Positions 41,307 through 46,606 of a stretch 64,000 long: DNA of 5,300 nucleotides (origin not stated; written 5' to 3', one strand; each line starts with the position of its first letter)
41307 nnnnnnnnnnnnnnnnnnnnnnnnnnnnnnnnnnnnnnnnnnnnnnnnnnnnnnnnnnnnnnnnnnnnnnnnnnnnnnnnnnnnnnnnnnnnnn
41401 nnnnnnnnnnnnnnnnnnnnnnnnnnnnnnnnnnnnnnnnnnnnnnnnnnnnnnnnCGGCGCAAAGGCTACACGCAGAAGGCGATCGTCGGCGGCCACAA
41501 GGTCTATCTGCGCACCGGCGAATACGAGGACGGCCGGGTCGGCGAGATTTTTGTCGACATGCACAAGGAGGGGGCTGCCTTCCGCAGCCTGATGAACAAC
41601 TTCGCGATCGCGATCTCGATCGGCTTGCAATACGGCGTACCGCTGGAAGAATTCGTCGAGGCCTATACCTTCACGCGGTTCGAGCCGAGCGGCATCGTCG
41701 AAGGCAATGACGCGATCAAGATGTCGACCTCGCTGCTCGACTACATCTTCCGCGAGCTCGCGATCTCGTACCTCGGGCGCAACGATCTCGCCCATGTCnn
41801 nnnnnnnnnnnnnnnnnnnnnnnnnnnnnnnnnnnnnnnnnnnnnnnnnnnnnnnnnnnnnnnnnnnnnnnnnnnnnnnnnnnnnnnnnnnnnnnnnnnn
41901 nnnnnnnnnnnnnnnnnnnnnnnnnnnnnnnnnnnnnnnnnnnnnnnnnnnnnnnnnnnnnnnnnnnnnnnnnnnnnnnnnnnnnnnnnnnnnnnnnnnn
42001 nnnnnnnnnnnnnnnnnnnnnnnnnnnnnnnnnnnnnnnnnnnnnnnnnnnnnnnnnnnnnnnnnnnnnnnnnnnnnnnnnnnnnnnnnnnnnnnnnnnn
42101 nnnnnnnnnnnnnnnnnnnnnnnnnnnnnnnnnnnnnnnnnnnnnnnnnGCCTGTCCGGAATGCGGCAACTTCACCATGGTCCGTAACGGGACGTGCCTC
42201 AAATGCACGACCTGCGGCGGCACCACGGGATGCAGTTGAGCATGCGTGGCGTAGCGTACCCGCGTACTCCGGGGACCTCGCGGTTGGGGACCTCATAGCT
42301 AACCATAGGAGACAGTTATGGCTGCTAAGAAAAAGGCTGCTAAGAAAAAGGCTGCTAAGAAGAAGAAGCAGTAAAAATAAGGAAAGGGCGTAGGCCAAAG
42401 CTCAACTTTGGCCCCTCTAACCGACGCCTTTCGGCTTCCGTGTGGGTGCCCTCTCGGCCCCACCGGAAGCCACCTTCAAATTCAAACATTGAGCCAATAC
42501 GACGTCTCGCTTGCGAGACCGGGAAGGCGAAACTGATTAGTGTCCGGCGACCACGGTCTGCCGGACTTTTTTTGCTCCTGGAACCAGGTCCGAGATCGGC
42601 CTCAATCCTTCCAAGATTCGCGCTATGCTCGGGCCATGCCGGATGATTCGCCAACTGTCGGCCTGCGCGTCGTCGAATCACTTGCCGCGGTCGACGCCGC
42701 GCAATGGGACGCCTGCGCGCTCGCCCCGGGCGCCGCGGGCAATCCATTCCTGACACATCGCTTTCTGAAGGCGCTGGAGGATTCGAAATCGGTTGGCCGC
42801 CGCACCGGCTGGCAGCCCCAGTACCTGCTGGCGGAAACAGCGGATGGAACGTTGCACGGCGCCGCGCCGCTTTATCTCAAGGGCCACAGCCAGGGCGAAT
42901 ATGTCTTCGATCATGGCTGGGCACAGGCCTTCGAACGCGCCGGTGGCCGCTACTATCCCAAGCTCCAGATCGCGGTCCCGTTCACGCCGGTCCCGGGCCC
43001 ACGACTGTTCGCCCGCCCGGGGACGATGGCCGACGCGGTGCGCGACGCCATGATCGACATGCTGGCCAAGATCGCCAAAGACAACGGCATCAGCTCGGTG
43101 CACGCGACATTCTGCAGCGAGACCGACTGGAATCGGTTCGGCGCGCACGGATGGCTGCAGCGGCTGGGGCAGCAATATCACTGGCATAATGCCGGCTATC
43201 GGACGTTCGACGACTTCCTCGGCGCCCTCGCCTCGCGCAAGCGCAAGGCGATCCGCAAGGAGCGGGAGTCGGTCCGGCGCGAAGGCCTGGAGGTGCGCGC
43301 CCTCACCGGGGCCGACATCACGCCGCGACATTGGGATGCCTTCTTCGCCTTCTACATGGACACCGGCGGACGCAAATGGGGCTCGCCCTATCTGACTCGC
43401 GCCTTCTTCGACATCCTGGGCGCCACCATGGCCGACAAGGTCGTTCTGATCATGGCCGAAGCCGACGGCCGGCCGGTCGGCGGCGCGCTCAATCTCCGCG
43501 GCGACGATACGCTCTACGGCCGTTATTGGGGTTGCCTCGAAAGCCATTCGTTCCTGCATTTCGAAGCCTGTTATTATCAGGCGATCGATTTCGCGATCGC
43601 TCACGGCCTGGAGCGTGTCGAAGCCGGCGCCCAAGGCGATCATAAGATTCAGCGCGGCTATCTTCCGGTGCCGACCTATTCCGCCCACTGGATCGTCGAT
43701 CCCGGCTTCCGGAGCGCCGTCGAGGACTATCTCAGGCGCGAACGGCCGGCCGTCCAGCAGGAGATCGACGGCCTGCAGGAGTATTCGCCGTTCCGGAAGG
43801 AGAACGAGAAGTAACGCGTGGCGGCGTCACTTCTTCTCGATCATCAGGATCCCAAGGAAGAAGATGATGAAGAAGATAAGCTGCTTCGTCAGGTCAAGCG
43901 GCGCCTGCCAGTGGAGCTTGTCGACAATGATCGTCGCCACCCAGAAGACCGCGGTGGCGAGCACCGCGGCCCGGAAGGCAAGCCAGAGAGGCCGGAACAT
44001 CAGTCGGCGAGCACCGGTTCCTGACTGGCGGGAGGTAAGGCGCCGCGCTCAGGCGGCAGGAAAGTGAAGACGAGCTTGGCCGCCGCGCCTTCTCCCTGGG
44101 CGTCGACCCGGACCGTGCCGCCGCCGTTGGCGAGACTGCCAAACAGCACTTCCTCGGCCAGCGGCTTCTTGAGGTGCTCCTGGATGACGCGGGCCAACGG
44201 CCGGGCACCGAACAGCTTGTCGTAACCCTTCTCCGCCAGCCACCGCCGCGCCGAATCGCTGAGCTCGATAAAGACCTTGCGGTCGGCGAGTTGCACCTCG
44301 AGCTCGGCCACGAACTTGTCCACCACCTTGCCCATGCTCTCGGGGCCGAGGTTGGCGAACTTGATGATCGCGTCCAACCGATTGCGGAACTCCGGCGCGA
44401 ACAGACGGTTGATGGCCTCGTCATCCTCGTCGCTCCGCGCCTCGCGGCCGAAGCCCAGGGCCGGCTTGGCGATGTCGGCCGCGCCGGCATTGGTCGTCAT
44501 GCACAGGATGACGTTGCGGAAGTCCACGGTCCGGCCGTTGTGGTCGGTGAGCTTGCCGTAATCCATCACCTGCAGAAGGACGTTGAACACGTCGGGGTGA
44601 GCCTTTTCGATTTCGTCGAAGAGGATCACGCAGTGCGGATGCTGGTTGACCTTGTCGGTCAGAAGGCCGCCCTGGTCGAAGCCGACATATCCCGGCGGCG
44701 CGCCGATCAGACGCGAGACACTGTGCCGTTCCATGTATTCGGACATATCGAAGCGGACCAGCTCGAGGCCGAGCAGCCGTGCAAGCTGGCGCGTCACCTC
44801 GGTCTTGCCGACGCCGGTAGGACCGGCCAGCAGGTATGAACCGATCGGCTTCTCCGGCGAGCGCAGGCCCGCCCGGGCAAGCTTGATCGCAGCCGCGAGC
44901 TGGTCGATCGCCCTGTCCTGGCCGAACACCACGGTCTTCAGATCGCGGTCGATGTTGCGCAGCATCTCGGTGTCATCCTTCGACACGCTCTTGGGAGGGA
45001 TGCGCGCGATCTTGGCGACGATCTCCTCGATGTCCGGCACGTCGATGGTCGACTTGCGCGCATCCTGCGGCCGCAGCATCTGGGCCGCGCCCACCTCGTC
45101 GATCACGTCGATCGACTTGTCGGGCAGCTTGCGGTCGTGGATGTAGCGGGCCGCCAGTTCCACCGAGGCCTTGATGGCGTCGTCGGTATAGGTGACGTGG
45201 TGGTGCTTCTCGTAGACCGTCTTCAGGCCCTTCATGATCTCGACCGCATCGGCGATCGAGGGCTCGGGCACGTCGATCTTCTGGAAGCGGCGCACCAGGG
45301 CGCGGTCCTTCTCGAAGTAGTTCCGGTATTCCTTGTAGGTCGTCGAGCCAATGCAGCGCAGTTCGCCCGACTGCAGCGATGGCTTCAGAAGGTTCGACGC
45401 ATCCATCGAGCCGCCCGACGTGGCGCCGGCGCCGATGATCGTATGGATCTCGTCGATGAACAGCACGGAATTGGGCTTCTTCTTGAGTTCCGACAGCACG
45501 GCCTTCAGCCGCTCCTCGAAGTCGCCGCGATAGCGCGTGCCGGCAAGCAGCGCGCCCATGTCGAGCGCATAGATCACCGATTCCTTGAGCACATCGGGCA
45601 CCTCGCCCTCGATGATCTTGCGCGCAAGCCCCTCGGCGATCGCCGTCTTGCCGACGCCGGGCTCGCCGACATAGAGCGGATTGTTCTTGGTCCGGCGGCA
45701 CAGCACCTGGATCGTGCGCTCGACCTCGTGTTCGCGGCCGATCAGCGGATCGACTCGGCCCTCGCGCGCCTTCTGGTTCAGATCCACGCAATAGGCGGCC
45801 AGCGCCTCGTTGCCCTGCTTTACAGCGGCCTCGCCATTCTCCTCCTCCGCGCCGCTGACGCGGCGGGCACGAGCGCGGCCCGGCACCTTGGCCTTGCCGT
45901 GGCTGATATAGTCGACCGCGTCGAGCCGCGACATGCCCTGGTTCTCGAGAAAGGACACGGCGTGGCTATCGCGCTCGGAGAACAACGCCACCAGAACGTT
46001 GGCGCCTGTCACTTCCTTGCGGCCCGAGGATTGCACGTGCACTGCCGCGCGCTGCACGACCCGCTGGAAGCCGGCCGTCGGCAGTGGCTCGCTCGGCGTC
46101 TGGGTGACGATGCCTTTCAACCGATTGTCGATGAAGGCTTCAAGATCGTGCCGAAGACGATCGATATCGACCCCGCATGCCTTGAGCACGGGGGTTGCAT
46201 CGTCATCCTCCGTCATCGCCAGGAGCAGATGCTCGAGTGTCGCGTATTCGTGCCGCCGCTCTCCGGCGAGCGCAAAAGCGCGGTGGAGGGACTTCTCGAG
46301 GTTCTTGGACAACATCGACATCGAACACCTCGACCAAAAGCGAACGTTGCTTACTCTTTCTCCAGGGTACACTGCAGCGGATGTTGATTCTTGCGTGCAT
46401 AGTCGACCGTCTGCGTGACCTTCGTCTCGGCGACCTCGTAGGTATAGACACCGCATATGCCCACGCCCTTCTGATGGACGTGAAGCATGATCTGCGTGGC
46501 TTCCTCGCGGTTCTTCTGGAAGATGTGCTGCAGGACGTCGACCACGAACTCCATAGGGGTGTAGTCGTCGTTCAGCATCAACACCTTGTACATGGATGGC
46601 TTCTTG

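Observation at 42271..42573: Lys/Ala micro-ORF followed by a multi-hairpin RNA and its own terminator, after nrdJ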

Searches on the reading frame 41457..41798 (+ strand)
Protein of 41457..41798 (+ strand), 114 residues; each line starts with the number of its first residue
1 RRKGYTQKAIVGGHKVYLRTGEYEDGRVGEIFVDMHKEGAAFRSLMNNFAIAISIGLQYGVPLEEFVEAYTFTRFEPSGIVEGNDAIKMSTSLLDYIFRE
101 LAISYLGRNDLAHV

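Call 30: find_related_loci(query=window:41457-41798:+, collection=genome_contigs, flank=2500)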
Query seq(114 aa) (114 aa) in genome_contigs; peptide patterns used: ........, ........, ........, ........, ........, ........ (x = any residue, [..] = any of these).
600 stretches matched a pattern (row limit reached: there are more); 595 encode a relative of the query (tblastn E <= 1e-3); the best 80 are kept; 80 distinct loci.
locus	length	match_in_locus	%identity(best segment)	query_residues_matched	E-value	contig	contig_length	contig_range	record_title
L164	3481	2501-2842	98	1-114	3e-75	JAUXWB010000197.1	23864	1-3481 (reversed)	MAG: Reyranella sp. isolate C15_maxbin.057_sub C15_k141_192921, whole genome shotgun sequence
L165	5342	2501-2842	98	1-114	4e-75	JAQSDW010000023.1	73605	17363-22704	MAG: Reyranella sp. isolate D1-2020 MAG005 NODE_126_length_73605_cov_8.756764, whole genome shotgun sequence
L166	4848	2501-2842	97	1-114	1e-74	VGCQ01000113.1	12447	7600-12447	MAG: Alphaproteobacteria bacterium isolate K_Offshore_120m_m2_043 K_Offshore_120m_m2_043_Ga0194131_10009312, whole genom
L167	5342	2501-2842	97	1-114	2e-74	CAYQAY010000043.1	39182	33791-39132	MAG TPA_asm: uncultured Reyranella sp. isolate binchicken_co319_117 genome assembly, contig: NODE_1314_length_39182_cov_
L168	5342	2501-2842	96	1-114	5e-74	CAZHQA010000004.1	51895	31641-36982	MAG TPA_asm: uncultured Reyranella sp. isolate binchicken_co50_192 genome assembly, contig: NODE_596_length_51895_cov_8.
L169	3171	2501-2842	96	1-114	7e-74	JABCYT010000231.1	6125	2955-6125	MAG: Alphaproteobacteria bacterium isolate Inc-BW-H-2-M_MAG46 Ga0210384_10021878, whole genome shotgun sequence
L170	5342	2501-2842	94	1-114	9e-73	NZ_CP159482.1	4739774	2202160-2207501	Algihabitans albus strain ac2 chromosome, complete genome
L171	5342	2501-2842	93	1-114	1e-72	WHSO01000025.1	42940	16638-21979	MAG: Alphaproteobacteria bacterium isolate Dino_bin8 k141_601409_length_42940_cov_17.0000, whole genome shotgun sequence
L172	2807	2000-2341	95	1-114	3e-73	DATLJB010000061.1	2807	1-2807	MAG TPA_asm: Terriglobia bacterium isolate SMAG_U13684 k141_24145, whole genome shotgun sequence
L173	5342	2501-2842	94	1-114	2e-72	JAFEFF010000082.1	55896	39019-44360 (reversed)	MAG: Proteobacteria bacterium isolate SZAS LIN-11 LIN-390__82__length-55896, whole genome shotgun sequence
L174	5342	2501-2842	89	1-114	2e-72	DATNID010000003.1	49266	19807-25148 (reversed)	MAG TPA_asm: Stellaceae bacterium isolate SMAG_U11364 k141_889457, whole genome shotgun sequence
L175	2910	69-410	94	1-114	2e-72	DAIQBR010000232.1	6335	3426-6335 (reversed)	MAG TPA_asm: Kiloniellaceae bacterium isolate CTOTU39384 NODE_1504_length_6335_cov_2.616879, whole genome shotgun sequen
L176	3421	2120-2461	93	1-114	5e-72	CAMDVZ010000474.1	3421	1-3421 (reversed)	MAG: Caenispirillum bisanense isolate TrH-03may19-36 genome assembly, contig: TrH-03may19-C72853, whole genome shotgun s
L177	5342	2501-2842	92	1-114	1e-71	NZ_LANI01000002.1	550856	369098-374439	Kiloniella litopenaei strain P1-1 contig2, whole genome shotgun sequence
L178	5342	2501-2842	92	1-114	1e-71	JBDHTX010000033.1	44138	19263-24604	MAG: Dongiaceae bacterium isolate AS-MICRO-OLR.196 NODE_2335_length_44138_cov_23.802008, whole genome shotgun sequence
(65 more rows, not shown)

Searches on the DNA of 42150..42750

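Call 4: search_rna_families(source=window, start=42150, end=42750, threshold=evalue, max_evalue=10, show_alignments=3)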
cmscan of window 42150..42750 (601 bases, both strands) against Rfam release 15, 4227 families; matches with E-value up to 10: 3.
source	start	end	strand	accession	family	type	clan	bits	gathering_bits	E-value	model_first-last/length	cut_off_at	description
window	42331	42420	+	RF02183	ST7-OT3_1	Gene; lncRNA;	-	20.5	50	0.71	1-79/79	no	ST7 overlapping transcript 3 conserved region 1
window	42682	42701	-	RF01074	RF_site1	Cis-reg; frameshift_element;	-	14.8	40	6.3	13-32/40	no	Putative RNA-dependent RNA polymerase ribosomal frameshift site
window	42356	42453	+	RF02158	NPPA-AS1_3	Gene; lncRNA;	-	11.4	55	6.3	1-108/108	no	NPPA antisense RNA 1 conserved region 3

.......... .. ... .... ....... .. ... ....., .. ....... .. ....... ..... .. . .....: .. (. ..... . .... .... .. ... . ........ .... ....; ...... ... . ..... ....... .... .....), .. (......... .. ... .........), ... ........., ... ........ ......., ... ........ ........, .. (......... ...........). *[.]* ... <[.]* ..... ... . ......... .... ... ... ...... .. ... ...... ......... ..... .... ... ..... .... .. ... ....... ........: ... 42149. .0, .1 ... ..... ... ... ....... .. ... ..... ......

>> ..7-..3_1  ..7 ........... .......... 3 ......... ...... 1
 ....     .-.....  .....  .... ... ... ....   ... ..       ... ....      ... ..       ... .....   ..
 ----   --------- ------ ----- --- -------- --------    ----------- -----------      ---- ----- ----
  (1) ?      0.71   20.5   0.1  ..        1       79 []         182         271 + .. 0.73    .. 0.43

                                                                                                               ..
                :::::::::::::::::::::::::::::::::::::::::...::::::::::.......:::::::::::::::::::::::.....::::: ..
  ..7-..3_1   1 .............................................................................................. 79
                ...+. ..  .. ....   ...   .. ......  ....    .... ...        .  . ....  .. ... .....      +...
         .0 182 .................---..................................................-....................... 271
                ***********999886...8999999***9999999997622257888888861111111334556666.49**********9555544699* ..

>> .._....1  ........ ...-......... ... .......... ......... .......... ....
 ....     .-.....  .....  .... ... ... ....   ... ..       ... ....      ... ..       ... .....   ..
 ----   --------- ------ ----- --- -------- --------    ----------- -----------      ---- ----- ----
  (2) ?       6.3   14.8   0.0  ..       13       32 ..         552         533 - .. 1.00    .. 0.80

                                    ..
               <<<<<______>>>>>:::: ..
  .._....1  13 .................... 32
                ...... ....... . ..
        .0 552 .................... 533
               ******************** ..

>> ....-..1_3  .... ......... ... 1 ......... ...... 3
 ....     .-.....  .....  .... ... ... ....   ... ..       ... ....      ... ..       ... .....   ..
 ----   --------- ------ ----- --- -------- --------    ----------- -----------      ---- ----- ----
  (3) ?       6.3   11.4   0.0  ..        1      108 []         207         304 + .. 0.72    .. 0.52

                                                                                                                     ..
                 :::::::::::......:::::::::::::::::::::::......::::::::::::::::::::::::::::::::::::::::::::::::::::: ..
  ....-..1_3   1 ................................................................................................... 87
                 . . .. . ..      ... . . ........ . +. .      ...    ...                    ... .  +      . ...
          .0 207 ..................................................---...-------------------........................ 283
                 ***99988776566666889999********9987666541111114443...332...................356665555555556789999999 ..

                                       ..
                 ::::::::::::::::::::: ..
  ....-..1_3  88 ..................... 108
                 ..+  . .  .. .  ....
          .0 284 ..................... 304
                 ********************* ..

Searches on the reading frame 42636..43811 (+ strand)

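Call 76: search_protein_families(library=pfam, proteins=[window:42636-43811:+], max_evalue=0.00001)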
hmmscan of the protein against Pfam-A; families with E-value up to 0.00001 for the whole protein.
window:42636-43811:+ (392 aa): 2 families
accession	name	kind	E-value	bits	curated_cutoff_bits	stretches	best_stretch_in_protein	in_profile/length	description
PF04339.18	FemAB_like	-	2.2e-166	554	27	1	16-388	2-369/369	Peptidogalycan biosysnthesis/recognition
PF13480.13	Acetyltransf_6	-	1.1e-15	58.5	22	1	200-332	1-136/143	Acetyltransferase (GNAT) domain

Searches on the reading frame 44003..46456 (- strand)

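Call 76: search_protein_families(library=pfam, proteins=[window:44003-46456:-], max_evalue=0.00001)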
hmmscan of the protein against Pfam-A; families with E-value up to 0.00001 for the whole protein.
window:44003-46456:- (818 aa): 13 families
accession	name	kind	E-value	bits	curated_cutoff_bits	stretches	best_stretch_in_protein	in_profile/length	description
PF07724.20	AAA_2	-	1.3e-62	211.2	27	1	536-697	1-166/166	AAA domain (Cdc48 subfamily)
PF00004.35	AAA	-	2.1e-27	96.6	21.2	2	261-393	2-125/131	ATPase family associated with various cellular activities (AAA)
PF17871.7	AAA_lid_9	-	3.6e-26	91.5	22.8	1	400-501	1-99/104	AAA lid domain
PF10431.15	ClpB_D2-small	-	1.2e-25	89.8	21.9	1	703-784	1-81/81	C-terminal, D2-small domain, of ClpB protein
PF07728.20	AAA_5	-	4.5e-17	62.8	22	1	542-656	3-122/139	AAA domain (dynein-related subfamily)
PF02861.25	Clp_N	-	6e-15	55.6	20.7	1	60-109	1-52/53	Clp amino terminal domain, pathogenicity island component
PF13191.12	AAA_16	-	8.9e-13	49.5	32.6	0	237-338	1-142/167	AAA ATPase domain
PF13401.12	AAA_22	-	2.7e-11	44.3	27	0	539-633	6-110/130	AAA domain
PF13238.12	AAA_18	-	3e-08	34.6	29.4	0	542-568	2-25/128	AAA domain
PF05496.18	RuvB_N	-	1.1e-07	32.2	27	0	261-340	37-96/159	Holliday junction DNA helicase RuvB P-loop domain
PF13173.12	AAA_14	-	2.5e-06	28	27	0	541-634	5-88/129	AAA domain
PF00158.32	Sigma54_activat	-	3.3e-06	27.3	20.2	0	540-655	24-141/168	Sigma-54 interaction domain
PF05621.17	TniB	-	5.9e-06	26.3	22.4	0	278-398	69-186/189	Bacterial TniB protein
